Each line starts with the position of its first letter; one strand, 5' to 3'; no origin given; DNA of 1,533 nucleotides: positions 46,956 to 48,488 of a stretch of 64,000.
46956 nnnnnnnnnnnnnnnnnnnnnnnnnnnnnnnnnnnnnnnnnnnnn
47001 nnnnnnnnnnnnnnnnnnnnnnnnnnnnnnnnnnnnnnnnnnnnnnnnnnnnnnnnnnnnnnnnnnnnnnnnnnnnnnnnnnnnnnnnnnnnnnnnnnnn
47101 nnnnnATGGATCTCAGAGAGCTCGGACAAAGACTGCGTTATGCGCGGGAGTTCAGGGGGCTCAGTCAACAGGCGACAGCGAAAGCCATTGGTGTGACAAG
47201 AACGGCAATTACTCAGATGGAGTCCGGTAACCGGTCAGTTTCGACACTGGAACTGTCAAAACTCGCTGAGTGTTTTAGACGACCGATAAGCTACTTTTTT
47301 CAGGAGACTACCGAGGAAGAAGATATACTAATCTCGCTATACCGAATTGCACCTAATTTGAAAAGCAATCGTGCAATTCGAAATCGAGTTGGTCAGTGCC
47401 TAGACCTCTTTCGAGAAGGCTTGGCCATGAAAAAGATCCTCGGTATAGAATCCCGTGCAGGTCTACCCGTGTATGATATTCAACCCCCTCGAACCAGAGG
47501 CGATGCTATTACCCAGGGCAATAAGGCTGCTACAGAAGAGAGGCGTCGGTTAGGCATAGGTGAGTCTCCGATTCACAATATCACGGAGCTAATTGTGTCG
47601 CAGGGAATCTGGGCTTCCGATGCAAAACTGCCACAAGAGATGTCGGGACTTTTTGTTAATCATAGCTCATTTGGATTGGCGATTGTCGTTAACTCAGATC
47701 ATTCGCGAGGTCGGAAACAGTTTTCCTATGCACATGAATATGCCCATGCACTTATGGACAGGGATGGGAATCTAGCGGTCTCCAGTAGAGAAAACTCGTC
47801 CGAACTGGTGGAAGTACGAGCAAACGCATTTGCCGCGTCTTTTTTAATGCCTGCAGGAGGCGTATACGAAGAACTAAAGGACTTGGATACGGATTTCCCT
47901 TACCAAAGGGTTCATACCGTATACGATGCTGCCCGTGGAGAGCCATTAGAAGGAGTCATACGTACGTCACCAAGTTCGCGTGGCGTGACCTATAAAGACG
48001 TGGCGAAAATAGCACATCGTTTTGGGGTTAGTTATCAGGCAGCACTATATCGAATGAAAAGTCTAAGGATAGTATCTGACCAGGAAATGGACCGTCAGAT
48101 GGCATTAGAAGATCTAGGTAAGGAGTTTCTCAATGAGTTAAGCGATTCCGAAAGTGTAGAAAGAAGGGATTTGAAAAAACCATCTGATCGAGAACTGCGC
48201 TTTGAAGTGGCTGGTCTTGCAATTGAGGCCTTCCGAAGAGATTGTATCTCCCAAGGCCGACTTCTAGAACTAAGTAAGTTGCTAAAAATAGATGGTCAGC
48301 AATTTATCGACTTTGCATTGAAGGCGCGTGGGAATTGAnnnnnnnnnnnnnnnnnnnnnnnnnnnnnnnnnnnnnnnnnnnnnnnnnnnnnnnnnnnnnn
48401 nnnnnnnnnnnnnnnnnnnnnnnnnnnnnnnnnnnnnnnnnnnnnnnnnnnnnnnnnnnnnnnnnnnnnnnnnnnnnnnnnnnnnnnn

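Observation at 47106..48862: Fused HTH-XRE/ImmA-IrrE protease followed by a coupled PIN-like gene at the head of the island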

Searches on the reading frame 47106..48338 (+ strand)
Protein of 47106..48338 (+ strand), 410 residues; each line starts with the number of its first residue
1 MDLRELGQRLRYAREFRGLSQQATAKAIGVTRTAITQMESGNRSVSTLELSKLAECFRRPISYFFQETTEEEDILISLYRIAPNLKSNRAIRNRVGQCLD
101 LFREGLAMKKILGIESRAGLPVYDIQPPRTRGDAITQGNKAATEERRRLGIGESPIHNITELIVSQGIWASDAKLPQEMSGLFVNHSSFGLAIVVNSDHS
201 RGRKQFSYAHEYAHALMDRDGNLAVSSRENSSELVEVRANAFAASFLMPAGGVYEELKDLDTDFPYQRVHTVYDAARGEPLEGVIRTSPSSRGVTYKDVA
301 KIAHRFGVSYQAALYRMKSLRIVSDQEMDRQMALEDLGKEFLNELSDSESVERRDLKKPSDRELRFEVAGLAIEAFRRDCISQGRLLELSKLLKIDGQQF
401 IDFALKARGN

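Call 3: search_protein_families(library=pfam, proteins=[window:47106-48338:+], max_evalue=1)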
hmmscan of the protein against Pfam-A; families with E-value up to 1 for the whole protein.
window:47106-48338:+ (410 aa): 11 families
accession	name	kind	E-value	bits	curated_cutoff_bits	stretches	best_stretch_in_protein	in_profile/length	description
PF06114.19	Peptidase_M78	-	2.3e-18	66.6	22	2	167-263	5-102/123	IrrE N-terminal-like domain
PF01381.28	HTH_3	-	3.7e-13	49.7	23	1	10-64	1-55/55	Helix-turn-helix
PF12844.13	HTH_19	-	1.9e-10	41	30.2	1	7-66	1-60/64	Helix-turn-helix domain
PF13560.12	HTH_31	-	2.2e-09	38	27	1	5-55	1-52/64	Helix-turn-helix domain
PF13413.12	HTH_25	-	0.017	15.4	24.6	1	9-42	1-34/62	Helix-turn-helix domain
PF04545.22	Sigma70_r4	-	0.037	14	24.1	1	9-39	14-41/50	Sigma-70, region 4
PF13412.12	HTH_24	-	0.093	12.8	21.9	0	301-320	22-41/48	Winged helix-turn-helix DNA-binding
PF11647.13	MLD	-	0.1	13.2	35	1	300-351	13-66/81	Membrane Localization Domain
PF13744.12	HTH_37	-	0.16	12.2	27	1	6-56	19-67/80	Helix-turn-helix domain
PF16509.11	KORA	-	0.17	12.6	26.7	1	19-39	31-51/84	TrfB plasmid transcriptional repressor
PF18024.7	HTH_50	-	0.7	10.1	27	0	295-319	22-46/50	Helix-turn-helix domain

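Call 5: search_protein_families(library=ncbifam, proteins=[window:47106-48338:+], max_evalue=1)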
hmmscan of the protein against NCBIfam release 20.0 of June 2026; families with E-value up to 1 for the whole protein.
window:47106-48338:+ (410 aa): 17 families
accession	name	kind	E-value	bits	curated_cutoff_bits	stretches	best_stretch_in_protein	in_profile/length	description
NF052239.1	antitox_spr1629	equivalog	1.7e-18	66.9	335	1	7-260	4-263/377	spr1629 family repressor/antitoxin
NF006015.0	PRK08154.1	subfamily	3.9e-09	36.1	204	1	3-73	28-99/314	anaerobic benzoate catabolism transcriptional regulator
TIGR03070.1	couple_hipB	subfamily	1.8e-08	34.2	71.65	1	4-46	1-43/58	type II toxin-antitoxin system Y4mF family antitoxin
NF007408.0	PRK09943.1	equivalog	4.4e-08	32.9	211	1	6-73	8-75/185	HTH-type transcriptional regulator PuuR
NF041951.1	phage_RstR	subfamily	9.4e-07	29.1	80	1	6-72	3-69/108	RstR family transcriptional repressor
NF038139.1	Reg_Aceta_RamB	equivalog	2.9e-05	22.9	700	1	7-67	4-64/465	acetate metabolism transcriptional regulator RamB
NF007257.0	PRK09706.1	subfamily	4.3e-05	23.4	101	1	1-57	1-57/135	transcriptional repressor DicA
NF050110.1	TransRegBldD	equivalog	8.4e-05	22.3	250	1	4-72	7-77/162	transcriptional regulator BldD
NF047948.1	male_kill_WMK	equivalog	0.0004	19.9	300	1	5-73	162-230/300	WO male-killing family protein Wmk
NF058600.1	TransRegSco1979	equivalog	0.00089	18.4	350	1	6-57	9-60/280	Sco1979 family transcriptional regulator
NF041575.1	antitoxPezA_Strep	equivalog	0.0019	18.1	290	1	7-57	3-53/158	type II toxin-antitoxin system antitoxin PezA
NF008109.0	PRK10856.1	equivalog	0.0049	16.6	208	1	6-44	15-53/334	cytoskeleton protein RodZ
NF003162.0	PRK04140.1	equivalog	0.0059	15.7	263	1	7-61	128-182/317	transcriptional regulator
TIGR00270.2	TIGR00270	equivalog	0.018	14.8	110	1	7-42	77-112/159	multiprotein bridging factor aMBF1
TIGR03830.1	CxxCG_CxxCG_HTH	subfamily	0.031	14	61.8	1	7-46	67-106/127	type II TA system antitoxin MqsA family protein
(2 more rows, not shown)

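Call 6: search_protein_families(library=padloc, proteins=[window:47106-48338:+], max_evalue=1)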
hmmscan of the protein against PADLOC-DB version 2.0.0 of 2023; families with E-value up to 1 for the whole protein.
window:47106-48338:+ (410 aa): 23 families
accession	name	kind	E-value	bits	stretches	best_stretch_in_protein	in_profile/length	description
PDLC03952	RmrA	-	8.7e-31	105.1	1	8-256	25-272/395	-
PDLC03948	RmrA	-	2.6e-29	100.3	1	7-257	10-260/397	-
PDLC03947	RmrA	-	2.6e-29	100.2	2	6-257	12-261/383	-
PDLC03949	RmrA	-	5.1e-29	99.3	2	8-256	5-234/363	-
PDLC03944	RmrA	-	1.6e-25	88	1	7-265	8-260/384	-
PDLC03954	RmrA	-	2.4e-25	87.3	1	7-261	12-265/380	-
PDLC03946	RmrA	-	7.1e-25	85.5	2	8-258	5-238/357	-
PDLC03955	RmrA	-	2.2e-24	84.4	2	8-259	23-262/371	-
PDLC03951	RmrA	-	3.8e-24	83.4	2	7-260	10-259/400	-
PDLC03943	RmrA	-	9.1e-20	69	2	7-251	4-232/370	-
PDLC03945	RmrA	-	2.4e-18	64.5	1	7-260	4-263/394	-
PDLC03953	RmrA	-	4.5e-18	63.6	2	5-269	5-265/373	-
PDLC04141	capP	-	9.2e-18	62.6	2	147-259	14-124/242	capP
PDLC03950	RmrA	-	8.2e-16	55.9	1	8-251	5-242/369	-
PDLC03956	RmrA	-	2.1e-15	54.7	2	140-257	139-257/399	-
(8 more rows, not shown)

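Call 16: find_homologous_proteins(query=window:47106-48338:+, max_evalue=1e-10)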
Query window:47106-48338:+ (410 aa): 2595 proteins with E <= 1e-10 among 8000 candidates; the best 120 are listed.
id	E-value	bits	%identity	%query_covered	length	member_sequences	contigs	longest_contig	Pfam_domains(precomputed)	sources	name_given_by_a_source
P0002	6.6e-265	896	100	100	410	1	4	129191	PF12844.14,PF01381.29,PF06114.20,PF13560.13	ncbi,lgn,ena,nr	ncbi:MAG: ImmA/IrrE family metallo-endopeptidase [Gemmatimonadetes bacterium]|nr:ImmA/IrrE family me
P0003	9.4e-217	737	81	100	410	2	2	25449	PF12844.14,PF01381.29,PF06114.20,PF13560.13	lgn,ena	-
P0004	2.3e-196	670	75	100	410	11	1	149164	PF12844.14,PF01381.29,PF06114.20,PF13560.13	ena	-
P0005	4.1e-194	663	74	100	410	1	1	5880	PF12844.14,PF01381.29,PF06114.20,PF13560.13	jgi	-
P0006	4.8e-192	656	73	100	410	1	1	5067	PF12844.14,PF01381.29,PF06114.20,PF13560.13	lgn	-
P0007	2.2e-191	654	72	100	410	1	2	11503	PF12844.14,PF01381.29,PF06114.20,PF13560.13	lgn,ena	-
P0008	2.6e-187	640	72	100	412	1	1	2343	PF12844.14,PF01381.29,PF06114.20,PF13560.13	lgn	-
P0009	1.7e-184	631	70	100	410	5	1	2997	PF12844.14,PF01381.29,PF06114.20,PF13560.13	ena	-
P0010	2.6e-176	604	66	100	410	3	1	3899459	PF12844.14,PF01381.29,PF06114.20,PF13560.13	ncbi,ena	-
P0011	2.9e-171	588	66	100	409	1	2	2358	PF12844.14,PF01381.29,PF06114.20,PF13560.13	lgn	-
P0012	5.9e-167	574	63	100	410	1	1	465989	PF12844.14,PF01381.29,PF06114.20,PF13560.13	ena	-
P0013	1.4e-145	503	58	100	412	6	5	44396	PF12844.14,PF01381.29,PF06114.20,PF13560.13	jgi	jgi:Zn-dependent peptidase ImmA (M78 family)/transcriptional regulator with XRE-family HTH domain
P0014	6.1e-145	501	58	100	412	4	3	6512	PF12844.14,PF01381.29,PF06114.20,PF13560.13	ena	-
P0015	6.4e-140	485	56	100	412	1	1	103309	PF01381.29,PF06114.20,PF13560.13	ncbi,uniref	ncbi:helix-turn-helix domain-containing protein [Amorphus sp. 3PC139-8]|uniref:helix-turn-helix doma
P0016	1.8e-139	483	57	100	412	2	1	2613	PF01381.29,PF06114.20,PF13560.13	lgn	-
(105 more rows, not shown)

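Call 17: find_encoding_contigs(protein=P0003, flank=6000, max_places=2)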
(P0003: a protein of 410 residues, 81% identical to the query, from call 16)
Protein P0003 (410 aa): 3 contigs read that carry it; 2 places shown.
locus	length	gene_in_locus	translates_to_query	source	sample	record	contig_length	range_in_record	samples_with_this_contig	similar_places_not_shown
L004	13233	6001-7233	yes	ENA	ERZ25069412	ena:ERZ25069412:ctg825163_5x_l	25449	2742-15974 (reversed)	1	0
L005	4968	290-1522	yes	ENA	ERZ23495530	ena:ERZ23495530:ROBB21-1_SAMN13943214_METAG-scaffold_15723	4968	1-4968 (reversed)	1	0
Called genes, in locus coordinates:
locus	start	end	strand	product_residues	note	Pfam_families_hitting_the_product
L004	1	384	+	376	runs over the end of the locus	PF01555:N6_N4_Mtase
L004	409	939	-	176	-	-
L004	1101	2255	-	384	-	-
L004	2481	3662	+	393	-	PF00174:Oxidored_molyb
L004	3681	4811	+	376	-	PF04909:Amidohydro_2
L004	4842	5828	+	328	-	PF01261:AP_endonuc_2, PF03786:UxuA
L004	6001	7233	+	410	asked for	PF01381:HTH_3, PF12844:HTH_19 (weak), PF13560:HTH_31, PF06114:Peptidase_M78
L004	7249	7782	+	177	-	PF11848:DUF3368 (weak)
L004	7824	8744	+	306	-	PF01734:Patatin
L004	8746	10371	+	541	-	PF18144:SMODS, PF21654:DncV-like_NTFase, PF02810:SEC-C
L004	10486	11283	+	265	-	PF05721:PhyH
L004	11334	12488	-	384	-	PF12852:Cupin_6 (faint), PF02311:AraC_binding (faint), PF07883:Cupin_2 (weak), PF05899:Cupin_3 (faint), PF07883:Cupin_2 (weak)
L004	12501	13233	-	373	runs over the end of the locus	PF02746:MR_MLE_N, PF13378:MR_MLE_C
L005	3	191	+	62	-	?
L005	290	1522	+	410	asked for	PF01381:HTH_3, PF12844:HTH_19 (weak), PF13560:HTH_31, PF06114:Peptidase_M78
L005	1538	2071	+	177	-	PF11848:DUF3368 (weak)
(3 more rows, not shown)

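Call 18: find_encoding_contigs(protein=P0004, flank=6000, max_places=2)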
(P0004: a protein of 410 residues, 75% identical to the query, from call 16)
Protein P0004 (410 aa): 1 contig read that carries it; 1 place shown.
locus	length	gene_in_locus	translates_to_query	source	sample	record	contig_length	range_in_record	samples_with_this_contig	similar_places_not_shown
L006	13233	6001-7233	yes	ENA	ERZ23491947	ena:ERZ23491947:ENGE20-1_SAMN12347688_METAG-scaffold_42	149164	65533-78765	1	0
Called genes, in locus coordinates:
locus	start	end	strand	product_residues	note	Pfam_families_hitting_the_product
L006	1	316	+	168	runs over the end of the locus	PF07883:Cupin_2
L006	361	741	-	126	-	PF01850:PIN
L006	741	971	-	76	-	-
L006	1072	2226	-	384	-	-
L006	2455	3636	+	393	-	PF00174:Oxidored_molyb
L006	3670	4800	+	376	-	PF04909:Amidohydro_2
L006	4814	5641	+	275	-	-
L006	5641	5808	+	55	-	-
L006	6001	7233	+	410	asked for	PF01381:HTH_3, PF12844:HTH_19 (weak), PF13560:HTH_31, PF06114:Peptidase_M78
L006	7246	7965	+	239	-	PF11848:DUF3368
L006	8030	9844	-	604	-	PF13489:Methyltransf_23, PF08241:Methyltransf_11, PF08242:Methyltransf_12, PF13649:Methyltransf_25, PF13395:HNH_4 (weak)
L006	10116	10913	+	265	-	PF05721:PhyH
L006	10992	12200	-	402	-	PF07883:Cupin_2 (weak), PF12852:Cupin_6 (faint), PF02311:AraC_binding (faint), PF05899:Cupin_3 (faint), PF07883:Cupin_2 (weak)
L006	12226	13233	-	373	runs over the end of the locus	PF02746:MR_MLE_N, PF13378:MR_MLE_C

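Call 19: find_encoding_contigs(protein=P0010, flank=6000, max_places=2)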
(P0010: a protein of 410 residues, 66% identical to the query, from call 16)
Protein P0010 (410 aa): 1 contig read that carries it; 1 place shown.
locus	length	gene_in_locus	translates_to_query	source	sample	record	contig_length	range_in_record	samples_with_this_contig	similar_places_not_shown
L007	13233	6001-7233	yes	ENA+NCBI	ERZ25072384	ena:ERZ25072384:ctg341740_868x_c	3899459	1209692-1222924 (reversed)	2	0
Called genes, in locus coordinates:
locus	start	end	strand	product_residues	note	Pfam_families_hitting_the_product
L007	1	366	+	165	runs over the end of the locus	PF07883:Cupin_2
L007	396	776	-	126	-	PF01850:PIN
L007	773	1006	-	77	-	-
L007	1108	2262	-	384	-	PF13088:BNR_2 (faint)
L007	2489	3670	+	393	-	PF00174:Oxidored_molyb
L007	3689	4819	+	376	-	PF04909:Amidohydro_2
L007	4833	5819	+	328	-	PF01261:AP_endonuc_2, PF03786:UxuA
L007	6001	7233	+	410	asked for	PF01381:HTH_3, PF12844:HTH_19 (weak), PF13560:HTH_31, PF06114:Peptidase_M78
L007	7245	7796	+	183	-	PF11848:DUF3368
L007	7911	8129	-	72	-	-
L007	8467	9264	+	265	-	PF05721:PhyH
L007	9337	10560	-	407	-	PF12852:Cupin_6 (faint), PF02311:AraC_binding (faint), PF07883:Cupin_2 (weak), PF05899:Cupin_3 (faint), PF07883:Cupin_2 (weak)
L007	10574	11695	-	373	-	PF02746:MR_MLE_N, PF13378:MR_MLE_C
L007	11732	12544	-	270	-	PF05721:PhyH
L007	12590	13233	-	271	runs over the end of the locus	PF07883:Cupin_2 (weak)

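Call 25: find_related_loci(query=A2, collection=genome_contigs, flank=5000)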
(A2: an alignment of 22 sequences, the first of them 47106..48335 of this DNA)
Query A2 (410 aa) in genome_contigs; peptide patterns used: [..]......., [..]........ (x = any residue, [..] = any of these).
289 stretches matched a pattern; 282 encode a relative of the query (tblastn E <= 1e-3); the best 80 are kept; 80 distinct loci.
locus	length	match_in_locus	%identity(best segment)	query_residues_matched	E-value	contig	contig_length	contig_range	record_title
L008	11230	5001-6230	73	1-410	0e+0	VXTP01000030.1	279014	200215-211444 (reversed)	MAG: Gemmatimonadetes bacterium isolate SB0665_bin_8 NODE_21_length_279014_cov_13.612785, whole genome shotgun sequence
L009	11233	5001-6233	58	1-409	2e-152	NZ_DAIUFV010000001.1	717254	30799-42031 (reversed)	MAG: Sneathiella sp. isolate CTOTU46467 NODE_1_length_717254_cov_14.368154, whole genome shotgun sequence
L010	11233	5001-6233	58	1-409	1e-151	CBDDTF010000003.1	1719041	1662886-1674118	MAG: Algihabitans sp. isolate 99a9c27d-3010-44e8-80b6-83296f8a36f4 genome assembly, contig: contig_3, whole genome shotg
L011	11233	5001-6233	57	1-409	2e-150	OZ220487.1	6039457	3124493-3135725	MAG: uncultured Candidatus Binatia bacterium isolate d2d8104a-f810-4fb4-bb0c-dc82b69497ba genome assembly, chromosome: 1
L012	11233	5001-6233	55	1-409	3e-145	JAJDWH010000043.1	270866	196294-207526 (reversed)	MAG: Alphaproteobacteria bacterium isolate jk18x25bins.17 k141_609990, whole genome shotgun sequence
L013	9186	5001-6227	55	1-407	1e-144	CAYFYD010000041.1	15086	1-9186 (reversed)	MAG TPA_asm: uncultured Ectothiorhodospiraceae bacterium isolate ERP110561_co1_72 genome assembly, contig: NODE_2458_len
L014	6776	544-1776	55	1-409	5e-144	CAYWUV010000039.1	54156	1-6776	MAG TPA_asm: uncultured Bryobacterales bacterium isolate SRP109090_co2_27 genome assembly, contig: NODE_692_length_54156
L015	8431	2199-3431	56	1-409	1e-143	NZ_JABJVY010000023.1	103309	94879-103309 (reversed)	Amorphus sp. 3PC139-8 NODE_23_length_103309_cov_167, whole genome shotgun sequence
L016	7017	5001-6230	55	1-408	5e-143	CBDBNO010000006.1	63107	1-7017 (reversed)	MAG: Alphaproteobacteria bacterium isolate 3b2a6145-dd22-4f5c-8966-122b708bad15 genome assembly, contig: contig_6, whole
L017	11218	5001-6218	55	1-404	2e-142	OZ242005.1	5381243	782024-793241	MAG: Candidatus Latescibacterota bacterium isolate 4361563e-baaa-404a-b280-629f4181b36f genome assembly, chromosome: 1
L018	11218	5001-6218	54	1-404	1e-141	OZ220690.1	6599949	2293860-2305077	MAG: Candidatus Latescibacterota bacterium isolate 4544edd8-ea3d-4877-aa30-594cc490bc13 genome assembly, chromosome: 1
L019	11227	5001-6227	54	1-407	3e-141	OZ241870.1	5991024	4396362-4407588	MAG: Gammaproteobacteria bacterium isolate ca35ea08-545d-4259-bb59-35f508f037d2 genome assembly, chromosome: 1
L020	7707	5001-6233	52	1-409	2e-141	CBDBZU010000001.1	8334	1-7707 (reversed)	MAG: bacterium isolate 14075d2c-179b-4e0f-9294-86ba791e4164 genome assembly, contig: contig_1, whole genome shotgun sequ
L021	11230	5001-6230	53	1-409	2e-140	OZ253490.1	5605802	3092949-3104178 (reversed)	MAG: Alphaproteobacteria bacterium isolate 903b7664-a1a7-4c44-9fb1-b1fc7b96e1ef genome assembly, chromosome: 1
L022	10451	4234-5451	54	1-404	2e-140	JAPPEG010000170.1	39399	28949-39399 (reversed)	MAG: Gemmatimonadota bacterium isolate IRC4_bin_45 NODE_878_length_39399_cov_21.9281, whole genome shotgun sequence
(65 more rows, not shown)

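Call 38: search_protein_families(library=padloc, alignment_id=A3, max_evalue=0.00001)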
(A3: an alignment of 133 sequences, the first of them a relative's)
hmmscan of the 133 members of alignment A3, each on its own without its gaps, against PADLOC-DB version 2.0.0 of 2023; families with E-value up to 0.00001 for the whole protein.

A. member 1, L009:3333-3845:- (171 aa): 4 families
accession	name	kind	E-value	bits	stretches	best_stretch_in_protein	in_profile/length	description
PDLC00884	HORMA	-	1.2e-86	286.9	1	1-170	1-170/171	HORMA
PDLC00880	HORMA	-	2.5e-50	168.9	1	5-169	3-165/167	HORMA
PDLC00886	HORMA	-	3.6e-07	28.3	1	4-120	2-115/164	HORMA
PDLC00879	HORMA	-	3.6e-06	24.8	1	6-137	4-135/169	HORMA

B. families by the number of members that match (of 133 scanned): 343 families (the first 25 are shown)
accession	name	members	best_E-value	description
PDLC00758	Effector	13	2.7e-102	Phospholipase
PDLC00757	Effector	13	2.3e-101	Phospholipase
PDLC00798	Cyclase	13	1.2e-30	oligonucleotide-cyclase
PDLC00793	Cyclase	13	2.8e-27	oligonucleotide-cyclase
PDLC00787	Cyclase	13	4.1e-22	oligonucleotide-cyclase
PDLC00774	Cyclase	12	7.1e-62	oligonucleotide-cyclase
PDLC00755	Effector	12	2.5e-32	Phospholipase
PDLC00816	Cyclase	11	1.5e-69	oligonucleotide-cyclase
PDLC00815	Cyclase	11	2.7e-65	oligonucleotide-cyclase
PDLC00756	Effector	11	1.6e-38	Phospholipase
PDLC00780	Cyclase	10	2.8e-118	oligonucleotide-cyclase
PDLC00795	Cyclase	10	3.6e-43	oligonucleotide-cyclase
PDLC00824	Cyclase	10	3.9e-39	oligonucleotide-cyclase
PDLC00800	Cyclase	8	7.5e-129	oligonucleotide-cyclase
PDLC00770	Cyclase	8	9.8e-110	oligonucleotide-cyclase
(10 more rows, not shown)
